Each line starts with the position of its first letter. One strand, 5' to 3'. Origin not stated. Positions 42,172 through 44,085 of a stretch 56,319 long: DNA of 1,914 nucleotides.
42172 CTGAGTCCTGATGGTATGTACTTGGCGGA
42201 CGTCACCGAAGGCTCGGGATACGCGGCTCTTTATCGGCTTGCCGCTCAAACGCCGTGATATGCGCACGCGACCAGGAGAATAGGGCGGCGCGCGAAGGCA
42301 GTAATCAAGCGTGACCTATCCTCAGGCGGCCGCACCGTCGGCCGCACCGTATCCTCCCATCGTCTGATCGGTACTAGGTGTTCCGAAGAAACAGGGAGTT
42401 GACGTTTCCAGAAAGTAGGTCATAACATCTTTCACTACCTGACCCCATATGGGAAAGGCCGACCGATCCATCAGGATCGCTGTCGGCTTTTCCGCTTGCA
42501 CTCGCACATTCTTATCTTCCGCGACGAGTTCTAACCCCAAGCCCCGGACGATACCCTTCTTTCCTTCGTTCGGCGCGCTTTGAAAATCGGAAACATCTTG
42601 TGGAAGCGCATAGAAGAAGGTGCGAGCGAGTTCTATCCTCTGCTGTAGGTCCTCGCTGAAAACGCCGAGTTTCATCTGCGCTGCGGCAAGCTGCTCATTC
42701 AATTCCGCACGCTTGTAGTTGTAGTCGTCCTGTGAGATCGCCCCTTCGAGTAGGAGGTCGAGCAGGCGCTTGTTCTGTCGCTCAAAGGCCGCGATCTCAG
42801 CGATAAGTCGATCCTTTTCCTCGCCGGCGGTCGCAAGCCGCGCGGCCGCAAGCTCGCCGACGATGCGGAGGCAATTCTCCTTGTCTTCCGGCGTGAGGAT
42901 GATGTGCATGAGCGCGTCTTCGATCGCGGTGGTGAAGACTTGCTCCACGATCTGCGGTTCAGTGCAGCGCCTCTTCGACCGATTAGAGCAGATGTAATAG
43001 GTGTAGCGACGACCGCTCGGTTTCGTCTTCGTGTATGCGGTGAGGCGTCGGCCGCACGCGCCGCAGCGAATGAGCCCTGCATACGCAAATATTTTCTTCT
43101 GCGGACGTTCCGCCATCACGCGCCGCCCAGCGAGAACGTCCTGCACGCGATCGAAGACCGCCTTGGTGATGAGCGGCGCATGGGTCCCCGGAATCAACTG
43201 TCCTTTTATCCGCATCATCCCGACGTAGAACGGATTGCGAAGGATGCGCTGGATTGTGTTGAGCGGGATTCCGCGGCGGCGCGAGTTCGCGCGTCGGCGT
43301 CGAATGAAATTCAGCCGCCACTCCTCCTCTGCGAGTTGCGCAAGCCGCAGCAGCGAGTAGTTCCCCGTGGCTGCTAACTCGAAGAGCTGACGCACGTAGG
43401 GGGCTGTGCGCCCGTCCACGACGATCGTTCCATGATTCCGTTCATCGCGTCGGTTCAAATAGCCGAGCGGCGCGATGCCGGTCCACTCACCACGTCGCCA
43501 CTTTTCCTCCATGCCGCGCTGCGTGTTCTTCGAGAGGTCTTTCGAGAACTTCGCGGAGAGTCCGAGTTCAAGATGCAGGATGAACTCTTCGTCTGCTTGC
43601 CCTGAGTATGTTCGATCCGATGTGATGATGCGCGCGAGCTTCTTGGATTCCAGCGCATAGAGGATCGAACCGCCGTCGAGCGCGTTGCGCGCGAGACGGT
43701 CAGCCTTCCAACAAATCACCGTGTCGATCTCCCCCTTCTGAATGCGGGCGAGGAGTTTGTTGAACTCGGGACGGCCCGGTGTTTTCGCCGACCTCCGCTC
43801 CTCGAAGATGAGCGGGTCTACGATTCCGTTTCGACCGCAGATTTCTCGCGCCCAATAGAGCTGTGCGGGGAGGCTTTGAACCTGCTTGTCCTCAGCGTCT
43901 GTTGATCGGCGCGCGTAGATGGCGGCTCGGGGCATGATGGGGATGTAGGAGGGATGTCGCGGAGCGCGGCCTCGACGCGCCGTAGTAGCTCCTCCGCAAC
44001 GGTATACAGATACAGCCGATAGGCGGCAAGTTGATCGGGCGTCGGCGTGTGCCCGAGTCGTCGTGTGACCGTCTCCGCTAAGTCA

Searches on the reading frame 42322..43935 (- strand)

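Call 58: search_protein_families(library=pfam, proteins=[window:42322-43935:-], max_evalue=0.0001)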
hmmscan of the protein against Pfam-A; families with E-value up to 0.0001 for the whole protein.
window:42322-43935:- (537 aa): 3 families
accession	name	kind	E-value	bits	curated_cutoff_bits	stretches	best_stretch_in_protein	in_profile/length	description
PF00239.26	Resolvase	-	9.8e-22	78.1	23.3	1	4-151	1-145/145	Resolvase, N terminal domain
PF07508.19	Recombinase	-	1e-10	42.2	21.1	1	177-271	3-102/102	Recombinase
PF13408.12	Zn_ribbon_recom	-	1.8e-10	41.5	25.3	1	286-342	3-57/58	Recombinase zinc beta ribbon domain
